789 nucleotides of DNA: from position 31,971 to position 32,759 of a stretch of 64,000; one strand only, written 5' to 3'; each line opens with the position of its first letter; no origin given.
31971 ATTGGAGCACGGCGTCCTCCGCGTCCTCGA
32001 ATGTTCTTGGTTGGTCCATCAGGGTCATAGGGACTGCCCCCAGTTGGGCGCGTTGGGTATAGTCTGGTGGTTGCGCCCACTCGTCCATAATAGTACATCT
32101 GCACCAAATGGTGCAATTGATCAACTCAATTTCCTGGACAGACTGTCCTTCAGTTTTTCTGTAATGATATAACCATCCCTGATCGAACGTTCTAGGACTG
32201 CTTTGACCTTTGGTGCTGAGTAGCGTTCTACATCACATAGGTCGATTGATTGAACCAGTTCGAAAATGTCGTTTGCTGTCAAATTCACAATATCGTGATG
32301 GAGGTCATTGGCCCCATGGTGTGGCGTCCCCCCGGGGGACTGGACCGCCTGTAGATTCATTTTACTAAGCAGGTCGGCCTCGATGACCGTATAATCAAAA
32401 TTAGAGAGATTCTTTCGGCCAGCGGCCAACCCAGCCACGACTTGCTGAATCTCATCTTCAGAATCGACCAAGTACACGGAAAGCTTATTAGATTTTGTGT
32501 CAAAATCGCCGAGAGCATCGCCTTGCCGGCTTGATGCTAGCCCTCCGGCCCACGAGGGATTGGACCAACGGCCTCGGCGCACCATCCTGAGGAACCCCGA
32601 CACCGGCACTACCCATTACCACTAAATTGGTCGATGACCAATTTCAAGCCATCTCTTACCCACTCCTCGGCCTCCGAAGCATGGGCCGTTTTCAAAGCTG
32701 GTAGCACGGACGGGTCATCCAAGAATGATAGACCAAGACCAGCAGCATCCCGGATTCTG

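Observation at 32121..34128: Translationally coupled 3-gene cassette of unrecognisable proteins in a low-GC islet: candidate undescribed conflict/defence system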

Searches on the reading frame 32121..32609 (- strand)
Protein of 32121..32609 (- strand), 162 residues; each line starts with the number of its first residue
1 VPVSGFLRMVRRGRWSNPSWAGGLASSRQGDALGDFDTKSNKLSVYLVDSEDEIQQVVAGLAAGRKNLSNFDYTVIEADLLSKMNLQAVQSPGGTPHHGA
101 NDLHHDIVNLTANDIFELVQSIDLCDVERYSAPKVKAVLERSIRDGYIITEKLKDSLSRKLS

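Call 3: search_protein_families(library=pfam, proteins=[window:32121-32609:-], max_evalue=1)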
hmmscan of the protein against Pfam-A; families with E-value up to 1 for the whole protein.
window:32121-32609:- (162 aa): 1 family
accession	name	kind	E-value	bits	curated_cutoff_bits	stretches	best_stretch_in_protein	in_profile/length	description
PF01588.26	tRNA_bind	-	0.035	14.7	27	1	39-92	14-68/96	Putative tRNA binding domain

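Call 4: search_protein_families(library=padloc, proteins=[window:32121-32609:-], max_evalue=1)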
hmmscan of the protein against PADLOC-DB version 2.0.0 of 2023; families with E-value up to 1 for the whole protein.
window:32121-32609:- (162 aa): 0 families

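Call 5: search_protein_families(library=ncbifam, proteins=[window:32121-32609:-], max_evalue=1)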
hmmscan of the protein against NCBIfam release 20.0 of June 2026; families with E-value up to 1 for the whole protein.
window:32121-32609:- (162 aa): 0 families

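Call 10: find_homologous_proteins(query=window:32121-32609:-, max_evalue=0.001)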
Query window:32121-32609:- (162 aa): 11 proteins with E <= 0.001 among 144 candidates.
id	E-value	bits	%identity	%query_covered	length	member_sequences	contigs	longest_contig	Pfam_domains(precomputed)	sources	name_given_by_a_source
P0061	3.4e-93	328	99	95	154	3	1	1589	-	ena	-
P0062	4.2e-66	240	73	94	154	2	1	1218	-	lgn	-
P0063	1.6e-64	234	74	96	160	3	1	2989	-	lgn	-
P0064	8.1e-64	232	70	99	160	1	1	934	-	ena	-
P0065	4.3e-59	217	68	96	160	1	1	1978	-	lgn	-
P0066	7.2e-58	213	68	99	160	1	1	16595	-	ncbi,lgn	-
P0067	1.1e-57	212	67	99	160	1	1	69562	-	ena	-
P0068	4.4e-54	201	62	99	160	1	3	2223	-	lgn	-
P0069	2.6e-35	140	49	90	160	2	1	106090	-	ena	-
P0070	9.4e-34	135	49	88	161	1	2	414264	-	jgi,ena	jgi:hypothetical protein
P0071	5.7e-22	96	38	97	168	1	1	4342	-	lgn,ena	-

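Call 18: search_solved_structures(query=A2, max_evalue=10)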
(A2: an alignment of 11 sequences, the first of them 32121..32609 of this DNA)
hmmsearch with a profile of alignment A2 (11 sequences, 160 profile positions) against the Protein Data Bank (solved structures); distinct sequences matched with E-value up to 10: 7.
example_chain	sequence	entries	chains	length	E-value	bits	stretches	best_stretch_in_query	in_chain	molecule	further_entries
4pkq_A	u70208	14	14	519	0.13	15.4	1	78-147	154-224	Lethal factor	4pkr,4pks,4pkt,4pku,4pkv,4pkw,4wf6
1yqy_A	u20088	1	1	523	0.13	15.4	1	78-147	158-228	Lethal factor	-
4dv8_A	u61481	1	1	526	0.13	15.4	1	78-147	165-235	Lethal factor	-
1j7n_A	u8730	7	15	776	0.17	15.1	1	78-147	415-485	Lethal Factor precursor | Lethal Factor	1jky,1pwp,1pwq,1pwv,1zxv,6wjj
1pwu_A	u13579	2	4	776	0.17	15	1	78-147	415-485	Lethal factor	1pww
6psn_L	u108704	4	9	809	0.18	14.9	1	78-147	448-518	Lethal factor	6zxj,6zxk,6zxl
4n0h_B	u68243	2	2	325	1.4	12.1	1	76-155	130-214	Glutamyl-tRNA(Gln) amidotransferase subunit B, mitochondrial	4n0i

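Call 21: find_encoding_contigs(protein=P0070, flank=8000, max_places=3)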
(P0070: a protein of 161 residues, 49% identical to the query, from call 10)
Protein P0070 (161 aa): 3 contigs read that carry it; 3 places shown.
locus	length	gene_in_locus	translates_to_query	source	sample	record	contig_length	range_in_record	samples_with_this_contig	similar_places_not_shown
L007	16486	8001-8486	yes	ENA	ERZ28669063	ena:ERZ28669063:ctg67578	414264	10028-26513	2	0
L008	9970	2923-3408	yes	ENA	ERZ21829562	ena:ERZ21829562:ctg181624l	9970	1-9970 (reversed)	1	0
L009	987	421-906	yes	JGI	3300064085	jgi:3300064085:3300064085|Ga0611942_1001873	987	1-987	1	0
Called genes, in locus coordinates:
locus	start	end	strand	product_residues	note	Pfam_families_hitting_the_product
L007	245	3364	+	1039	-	PF22240:ISP_coupler, PF02384:N6_Mtase, PF07669:Eco57I, PF18135:Type_ISP_C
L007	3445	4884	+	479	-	PF08867:FRG, PF00515:TPR_1 (weak), PF13371:TPR_9 (weak), PF13414:TPR_11, PF13432:TPR_16 (weak), PF13431:TPR_17 (weak), PF00515:TPR_1 (weak), PF13414:TPR_11, +9 more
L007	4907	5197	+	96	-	PF18135:Type_ISP_C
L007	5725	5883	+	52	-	-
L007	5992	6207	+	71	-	-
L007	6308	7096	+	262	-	-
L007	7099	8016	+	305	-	-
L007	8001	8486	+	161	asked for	-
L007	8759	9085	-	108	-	-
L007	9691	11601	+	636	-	-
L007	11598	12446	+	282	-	-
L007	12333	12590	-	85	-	-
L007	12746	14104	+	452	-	PF19866:DUF6339 (weak)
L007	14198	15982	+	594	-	-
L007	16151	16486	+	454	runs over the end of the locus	PF00270:DEAD, PF00271:Helicase_C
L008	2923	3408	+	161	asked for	-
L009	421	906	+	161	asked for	-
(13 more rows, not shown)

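Call 32: predict_structure(alignment_id=A2)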
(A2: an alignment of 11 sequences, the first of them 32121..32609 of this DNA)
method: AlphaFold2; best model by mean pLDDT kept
length: 162 residues; sequences in the alignment: 11
mean_pLDDT: 80.6   pTM: 0.77
mean pLDDT of the five models: 80.6, 71.5, 68.5, 42.0, 40.2
residues with pLDDT >= 90: 56; 70-90: 73; 50-70: 19; < 50: 14
segments of 3 or more residues with pLDDT < 50: 13-15, 32-38
pLDDT, mean of each block of 10 residues (from residue 1): 74 52 57 48 88 94 88 88 91 90 91 80 82 94 92 81 74
secondary structure, 60 per line:
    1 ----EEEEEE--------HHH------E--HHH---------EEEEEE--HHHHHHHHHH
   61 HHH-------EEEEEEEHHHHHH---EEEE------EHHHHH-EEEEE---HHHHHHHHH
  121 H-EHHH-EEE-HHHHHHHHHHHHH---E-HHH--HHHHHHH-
elements in order: E5-10 E43-48 H51-63 E71-77 H78-83 E87-90 H98-102 E104-108 H112-121 E128-130 H132-144 H155-161

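Call 34: fold_search(model_id=the predicted structure, library=pdb)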
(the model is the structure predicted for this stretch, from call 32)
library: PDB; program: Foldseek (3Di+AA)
matches with E <= 10: 220; with E <= 0.001: 0
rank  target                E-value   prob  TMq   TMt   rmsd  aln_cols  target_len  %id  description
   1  9a6a_B                4.7e-01  0.06  0.16  0.07  12.9       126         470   11  Integrative model of GLPD-PTTBC by crosslinking MS and deep learning (released 2024-09-18)
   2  7ww3                  6.5e-01  0.03  0.18  0.18  16.7       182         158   12  Crystal structure of MmIMP1-KH34 tandem domain (released 2023-02-22)
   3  5mr6_A                8.5e-01  0.07  0.17  0.08   6.7        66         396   12  XiaF from Streptomyces sp. in complex with FADH2 and Glycerol (released 2017-06-28)
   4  2rfq_A                1.0e+00  0.05  0.17  0.09  10.7        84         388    7  Crystal structure of 3-HSA hydroxylase from Rhodococcus sp. RHA1 (released 2007-10-16)
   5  8tg3                  1.1e+00  0.23  0.35  0.31   5.5       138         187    9  tRNA 2'-phosphotransferase (Tpt1) from Aeropyrum pernix in complex with ADP-ribose-1" -phosphate (released 2023-11-08)
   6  4z9d_C                1.1e+00  0.08  0.28  0.26  10.4       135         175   12  EcPltA (released 2016-10-12)
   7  3a77_C                1.1e+00  0.02  0.11  0.08  15.3       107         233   11  The crystal structure of phosphorylated IRF-3 (released 2010-08-04)
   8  7cif_B                1.2e+00  0.03  0.13  0.06  11.7       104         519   12  Crystal structure of L-methionine decarboxylase from Streptomyces sp.590 (internal aldimine form). (released 2021-01-27)
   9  4k05_A                1.2e+00  0.02  0.16  0.09  12.1       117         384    9  Crystal structure of a DUF1343 family protein (BF0371) from Bacteroides fragilis NCTC 9343 at 1.65 A resolution (released 2013-04-17)
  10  3krm_B                1.4e+00  0.02  0.15  0.15  13.6       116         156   15  Imp1 kh34 (released 2010-02-09)
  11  6rks_A                1.4e+00  0.01  0.16  0.07  16.4       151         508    9  E. coli DNA Gyrase - DNA binding and cleavage domain in State 1 without TOPRIM insertion (released 2019-11-06)
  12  6d0i_A                1.5e+00  0.06  0.30  0.30   8.6       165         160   13  ParT: Prs ADP-ribosylating toxin bound to cognate antitoxin ParS. L48M ParT, SeMet-substituted complex. (released 2019-01-09)
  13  7jfl_A                1.5e+00  0.04  0.16  0.14  12.3       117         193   12  Crystal structure of human phosphorylated IRF-3 bound to CBP (released 2020-09-09)
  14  3afe_A                1.5e+00  0.04  0.14  0.07   5.6        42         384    7  Crystal structure of the HsaA monooxygenase from M.tuberculosis (released 2010-05-26)
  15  7cii_A                1.5e+00  0.02  0.13  0.06  11.7       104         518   12  Crystal structure of L-methionine decarboxylase from Streptomyces sp.590 in complexed with L- methionine methyl ester  (released 2021-01-27)
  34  4z9d_B                2.1e+00  0.06  0.29  0.27  10.6       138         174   12  EcPltA (released 2016-10-12)
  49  4z9d_A                2.7e+00  0.06  0.29  0.27  10.0       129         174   12  EcPltA (released 2016-10-12)
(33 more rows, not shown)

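Call 44: search_protein_representatives(alignment_id=A2)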
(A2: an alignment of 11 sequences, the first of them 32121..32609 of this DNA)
Query: 11 sequences, 160 profile positions. Proteins with E-value up to 0.001 (for the whole library): 2451; up to 1e-10: 1414; up to 1e-30: 67. The best 150 are listed.
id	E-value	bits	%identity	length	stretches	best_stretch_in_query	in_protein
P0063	1.3e-78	278.7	-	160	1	1-159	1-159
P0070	2.9e-69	248.3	-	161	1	1-159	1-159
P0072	1.4e-62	226.6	-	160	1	1-159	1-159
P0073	1.6e-56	206.9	-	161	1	1-159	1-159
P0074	8.5e-56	204.6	-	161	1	1-159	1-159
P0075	1.2e-51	191.1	-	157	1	1-155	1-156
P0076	1.7e-51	190.6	-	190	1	1-143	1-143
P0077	6.8e-49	182.1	-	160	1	1-159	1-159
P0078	1.1e-48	181.5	-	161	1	1-159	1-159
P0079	3.8e-46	173.2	-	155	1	7-159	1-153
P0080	6.3e-44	166.0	-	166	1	1-156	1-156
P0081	5.1e-43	163.0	-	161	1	1-159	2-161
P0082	3.1e-41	157.2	-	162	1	1-159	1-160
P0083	4.3e-41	156.8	-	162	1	1-159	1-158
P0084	2.8e-40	154.1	-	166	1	1-159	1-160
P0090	2.8e-37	144.4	-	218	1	1-159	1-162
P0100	1.4e-34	135.6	-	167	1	1-159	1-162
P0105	6.9e-33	130.1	-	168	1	2-159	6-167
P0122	7.0e-32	126.8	-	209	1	4-159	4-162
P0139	1.6e-30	122.4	-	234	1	1-159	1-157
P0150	2.6e-30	121.7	-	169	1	1-152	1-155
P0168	2.4e-29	118.6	-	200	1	2-157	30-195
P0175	4.2e-29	117.8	-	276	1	2-156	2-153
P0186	1.0e-28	116.6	-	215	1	1-159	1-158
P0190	1.4e-28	116.1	-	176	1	1-156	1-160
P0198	2.2e-28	115.4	-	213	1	3-149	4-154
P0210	6.8e-28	113.9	-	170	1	3-151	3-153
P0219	1.2e-27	113.0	-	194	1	1-159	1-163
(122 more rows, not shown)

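Call 46: search_protein_families(library=pfam, alignment_id=A4, max_evalue=0.01)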
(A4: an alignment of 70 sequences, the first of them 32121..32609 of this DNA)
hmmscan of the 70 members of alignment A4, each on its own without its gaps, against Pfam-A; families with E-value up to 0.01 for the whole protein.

A. member 1, window:32121-32609:- (162 aa): 0 families

B. families by the number of members that match (of 70 scanned): 3 families
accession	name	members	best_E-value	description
PF16277.11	DUF4926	1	7.3e-12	Domain of unknown function (DUF4926)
PF22499.1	DUF6990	1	0.0014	Family of unknown function (DUF6990)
PF20492.3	ERM_helical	1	0.0017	Ezrin/radixin/moesin, alpha-helical domain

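Call 47: search_protein_families(library=padloc, alignment_id=A4, max_evalue=0.01)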
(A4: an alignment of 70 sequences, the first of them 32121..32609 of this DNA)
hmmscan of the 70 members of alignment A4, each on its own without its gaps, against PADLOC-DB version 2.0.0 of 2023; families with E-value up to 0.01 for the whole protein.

A. member 1, window:32121-32609:- (162 aa): 0 families

B. families by the number of members that match (of 70 scanned): 3 families
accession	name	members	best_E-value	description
PDLC02714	PbeC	1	0.00043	PbeC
PDLC00441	ThsC2|ThsC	1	0.0029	HIT family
PDLC03492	REase_II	1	0.0032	Type II restriction enzyme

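Call 48: search_solved_structures(query=A4, max_evalue=10, show_alignments=2)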
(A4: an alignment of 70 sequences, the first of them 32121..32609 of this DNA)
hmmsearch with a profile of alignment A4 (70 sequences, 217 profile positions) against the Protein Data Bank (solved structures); distinct sequences matched with E-value up to 10: 1.
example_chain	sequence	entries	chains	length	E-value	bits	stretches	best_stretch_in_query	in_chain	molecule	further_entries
5i5n_A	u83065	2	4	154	0.29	14.3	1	84-171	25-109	Matrix protein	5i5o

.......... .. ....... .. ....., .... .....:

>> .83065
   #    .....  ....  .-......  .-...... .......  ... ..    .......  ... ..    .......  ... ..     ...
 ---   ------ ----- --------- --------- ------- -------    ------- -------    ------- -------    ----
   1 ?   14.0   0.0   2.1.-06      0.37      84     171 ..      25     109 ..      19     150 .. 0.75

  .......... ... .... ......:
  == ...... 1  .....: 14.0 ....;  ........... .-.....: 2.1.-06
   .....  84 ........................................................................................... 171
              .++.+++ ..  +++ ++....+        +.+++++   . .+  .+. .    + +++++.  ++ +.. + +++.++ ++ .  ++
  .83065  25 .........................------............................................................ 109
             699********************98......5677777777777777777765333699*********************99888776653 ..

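Call 49: search_protein_families(library=ncbifam, alignment_id=A4, max_evalue=0.01)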
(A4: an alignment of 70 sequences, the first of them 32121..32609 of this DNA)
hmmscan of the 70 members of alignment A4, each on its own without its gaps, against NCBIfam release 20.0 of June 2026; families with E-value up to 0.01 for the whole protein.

A. member 1, window:32121-32609:- (162 aa): 0 families

B. families by the number of members that match (of 70 scanned): 3 families
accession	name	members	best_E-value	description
NF008674.1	PRK11679.1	1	0.0035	outer membrane protein assembly factor BamC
TIGR04500.1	PpiC_rel_mature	1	0.0077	TIGR04500 family putative peptide maturation system protein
NF041857.1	RIF_Ptrans_rph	1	0.0088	rifamycin-inactivating phosphotransferase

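Call 50: find_encoding_contigs(protein=P0100, flank=6000, max_places=3)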
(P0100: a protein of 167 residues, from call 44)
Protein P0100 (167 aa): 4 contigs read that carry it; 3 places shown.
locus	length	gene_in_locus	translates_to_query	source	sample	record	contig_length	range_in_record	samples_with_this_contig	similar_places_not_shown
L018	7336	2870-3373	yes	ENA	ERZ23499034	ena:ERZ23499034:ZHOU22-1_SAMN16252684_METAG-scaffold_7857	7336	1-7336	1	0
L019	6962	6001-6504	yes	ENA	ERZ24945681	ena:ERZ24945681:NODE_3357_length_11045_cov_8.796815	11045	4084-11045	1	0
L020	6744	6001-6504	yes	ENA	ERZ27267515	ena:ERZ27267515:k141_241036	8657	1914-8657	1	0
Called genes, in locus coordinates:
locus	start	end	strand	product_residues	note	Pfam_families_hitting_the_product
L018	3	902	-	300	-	?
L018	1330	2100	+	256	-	-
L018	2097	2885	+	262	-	PF13646:HEAT_2 (weak)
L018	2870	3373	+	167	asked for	-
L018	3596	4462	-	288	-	PF21755:DacZ_P (weak), PF02457:DAC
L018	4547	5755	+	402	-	PF00160:Pro_isomerase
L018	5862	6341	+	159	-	PF00160:Pro_isomerase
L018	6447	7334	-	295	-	?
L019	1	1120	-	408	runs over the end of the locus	-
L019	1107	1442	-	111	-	PF03551:PadR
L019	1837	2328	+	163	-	-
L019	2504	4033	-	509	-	PF02934:GatB_N, PF02637:GatB_Yqey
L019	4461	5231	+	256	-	-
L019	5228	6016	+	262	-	PF13646:HEAT_2 (weak)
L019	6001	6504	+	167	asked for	-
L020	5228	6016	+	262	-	PF13646:HEAT_2 (weak)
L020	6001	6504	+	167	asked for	-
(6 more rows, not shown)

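Call 51: search_dna_similar(query=P0100, collection=plasmids, mode=protein, max_evalue=0.001, max_rows=20)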
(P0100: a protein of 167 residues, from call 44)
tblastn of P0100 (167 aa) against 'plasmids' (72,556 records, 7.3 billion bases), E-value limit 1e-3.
Records with a match: 5; places in all: 5; records where one place covers at least 80% of the query: 5.
Best place of each record, by identity: <60% 5.
By first word of the organism name: Klebsiella 3; Acinetobacter 2.
By predicted mobility (MOB-suite, as given by PLSDB): non-mobilizable 3; mobilizable 1; conjugative 1.
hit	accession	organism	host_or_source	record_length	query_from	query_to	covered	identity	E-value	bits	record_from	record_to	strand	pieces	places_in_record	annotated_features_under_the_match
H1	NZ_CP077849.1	Acinetobacter baumannii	Homo sapiens,Rectal swab_P28_BU14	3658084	1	162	97%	29.1%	9e-6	52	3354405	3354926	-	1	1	none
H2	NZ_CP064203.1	Acinetobacter baumannii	Homo sapiens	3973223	1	162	97%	29.1%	9e-6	52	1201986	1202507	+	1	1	none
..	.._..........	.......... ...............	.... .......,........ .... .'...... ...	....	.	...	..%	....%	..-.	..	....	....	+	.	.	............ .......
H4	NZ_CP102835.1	Klebsiella pneumoniae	Homo sapiens,sputum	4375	3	155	92%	26.4%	9e-7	54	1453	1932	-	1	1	hypothetical protein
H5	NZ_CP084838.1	Klebsiella pneumoniae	Water,Whole organism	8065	3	155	92%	26.4%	1e-6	54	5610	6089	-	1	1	hypothetical protein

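Call 53: get_annotated_region(hit=H2, flank=8000)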
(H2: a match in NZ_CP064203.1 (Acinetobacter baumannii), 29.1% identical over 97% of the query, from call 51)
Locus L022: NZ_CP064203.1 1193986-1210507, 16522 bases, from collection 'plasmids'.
description: Acinetobacter baumannii strain X4-300 plasmid unnamed1, complete sequence
organism: Acinetobacter baumannii (NCBI taxid 470)
taxonomy: Bacteria; Pseudomonadota; Gammaproteobacteria; Moraxellales; Moraxellaceae; Acinetobacter; Acinetobacter baumannii
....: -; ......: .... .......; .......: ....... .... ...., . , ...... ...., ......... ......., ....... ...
typing (MOB-suite, as given by PLSDB): conjugative; relaxase MOBP,MOBP; mating-pair formation MPF_T
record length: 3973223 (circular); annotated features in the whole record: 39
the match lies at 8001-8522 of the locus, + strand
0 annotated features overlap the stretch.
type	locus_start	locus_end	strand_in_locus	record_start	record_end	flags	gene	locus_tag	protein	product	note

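Call 54: search_protein_families(library=padloc, proteins=[L018:1330-2100:+, L018:2097-2885:+, L007:6308-7096:+, L007:7099-8016:+], max_evalue=1)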
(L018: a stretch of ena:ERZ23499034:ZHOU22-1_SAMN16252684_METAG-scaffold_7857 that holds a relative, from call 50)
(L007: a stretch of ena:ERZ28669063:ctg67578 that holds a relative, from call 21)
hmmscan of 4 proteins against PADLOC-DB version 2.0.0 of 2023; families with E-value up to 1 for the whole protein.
L018:1330-2100:+ (256 aa): 0 families

L018:2097-2885:+ (262 aa): 2 families
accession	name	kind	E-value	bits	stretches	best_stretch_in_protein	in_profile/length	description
PDLC02919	HEAT-ARM_XIII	-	0.00072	15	1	134-235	860-951/1972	-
PDLC03925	OloA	-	0.0051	14.1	1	112-250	94-230/596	-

L007:6308-7096:+ (262 aa): 0 families

L007:7099-8016:+ (305 aa): 1 family
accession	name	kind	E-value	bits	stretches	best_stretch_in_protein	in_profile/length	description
PDLC02919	HEAT-ARM_XIII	-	0.00013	17.5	1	230-286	906-956/1972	-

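Call 55: search_protein_families(library=pfam, proteins=[L018:1330-2100:+, L018:2097-2885:+, L007:6308-7096:+, L007:7099-8016:+], max_evalue=1)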
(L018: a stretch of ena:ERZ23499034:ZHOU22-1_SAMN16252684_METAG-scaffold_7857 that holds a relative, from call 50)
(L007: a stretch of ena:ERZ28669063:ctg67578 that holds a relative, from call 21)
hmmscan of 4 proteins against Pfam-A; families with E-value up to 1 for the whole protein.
L018:1330-2100:+ (256 aa): 0 families

L018:2097-2885:+ (262 aa): 2 families
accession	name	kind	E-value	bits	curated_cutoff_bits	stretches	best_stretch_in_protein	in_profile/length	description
PF13646.12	HEAT_2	-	1.1e-08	35.7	27.7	1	170-250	11-87/88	HEAT repeats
PF03130.22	HEAT_PBS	-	0.0049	17.8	20.9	0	210-235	1-26/27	PBS lyase HEAT-like repeat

L007:6308-7096:+ (262 aa): 1 family
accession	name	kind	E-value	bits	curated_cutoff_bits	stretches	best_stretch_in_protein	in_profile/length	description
PF11532.13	HnRNP_M_NLS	-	0.35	11.6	24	0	15-29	8-22/30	HnRNP M nuclear localisation signal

L007:7099-8016:+ (305 aa): 1 family
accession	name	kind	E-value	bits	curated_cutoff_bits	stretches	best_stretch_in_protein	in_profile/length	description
PF13646.12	HEAT_2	-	0.0001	22.9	27.7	1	238-287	32-80/88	HEAT repeats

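Call 76: fold_search(model_id=the predicted structure, library=viral)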
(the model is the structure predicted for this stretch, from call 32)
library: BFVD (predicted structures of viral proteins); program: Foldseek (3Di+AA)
matches with E <= 10: 338; with E <= 0.001: 0
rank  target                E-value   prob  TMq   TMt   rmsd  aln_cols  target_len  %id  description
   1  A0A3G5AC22            4.9e-03  1.00  0.44  0.51   4.7       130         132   12  Uncharacterized protein [Hyperionvirus sp.]
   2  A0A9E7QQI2            1.1e-01  0.51  0.36  0.38   6.4       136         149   15  (no name in the UniProt tables at hand)
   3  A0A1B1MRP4            1.2e-01  0.20  0.21  0.21   8.7        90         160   19  Uncharacterized protein [Pteropox virus]
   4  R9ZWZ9                1.4e-01  0.06  0.15  0.19  11.7       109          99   10  Chaperonin Cpn10 [Cellulophaga phage phi17:2]
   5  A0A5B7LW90            2.5e-01  0.11  0.27  0.29  14.2       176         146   10  Uncharacterized protein [Pseudomonas phage ITTPL]
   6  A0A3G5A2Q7            2.5e-01  0.02  0.12  0.09  18.7       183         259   10  Uncharacterized protein [Harvfovirus sp.]
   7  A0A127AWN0            3.4e-01  0.08  0.21  0.17  10.1       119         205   11  Uncharacterized protein [Bacillus phage SP-15]
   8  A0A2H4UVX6            3.7e-01  0.09  0.27  0.09  14.5       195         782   10  DEXDc helicase [Bodo saltans virus]
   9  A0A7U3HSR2            3.9e-01  0.05  0.19  0.19  14.8       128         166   11  (no name in the UniProt tables at hand)
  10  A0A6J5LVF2            5.0e-01  0.09  0.23  0.13  11.3       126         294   11  Uncharacterized protein [uncultured Caudovirales phage]
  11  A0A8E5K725            5.0e-01  0.02  0.13  0.12  17.9       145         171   12  (no name in the UniProt tables at hand)
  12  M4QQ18                6.5e-01  0.08  0.24  0.13  11.9       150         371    8  Phage tail lysozyme domain-containing protein [Synechococcus phage S-SKS1]
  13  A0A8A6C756            6.5e-01  0.06  0.20  0.19  12.3       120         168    8  (no name in the UniProt tables at hand)
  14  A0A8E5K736            7.0e-01  0.08  0.22  0.21  12.2       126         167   10  (no name in the UniProt tables at hand)
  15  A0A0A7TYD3            7.0e-01  0.01  0.13  0.03  22.5       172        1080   11  Ribonucleoside-diphosphate reductase [Salmonella phage Shivani]
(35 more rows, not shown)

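Call 83: find_encoding_contigs(protein=P0219, flank=8000, max_places=3)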
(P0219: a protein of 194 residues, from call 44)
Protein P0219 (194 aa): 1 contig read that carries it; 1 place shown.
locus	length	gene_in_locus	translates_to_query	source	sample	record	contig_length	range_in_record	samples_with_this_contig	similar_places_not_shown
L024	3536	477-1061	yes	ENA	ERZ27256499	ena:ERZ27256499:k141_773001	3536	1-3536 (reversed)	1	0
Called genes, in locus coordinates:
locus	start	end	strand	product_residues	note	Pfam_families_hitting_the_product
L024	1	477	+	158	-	?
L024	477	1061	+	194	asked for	-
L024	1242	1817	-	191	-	-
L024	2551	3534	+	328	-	?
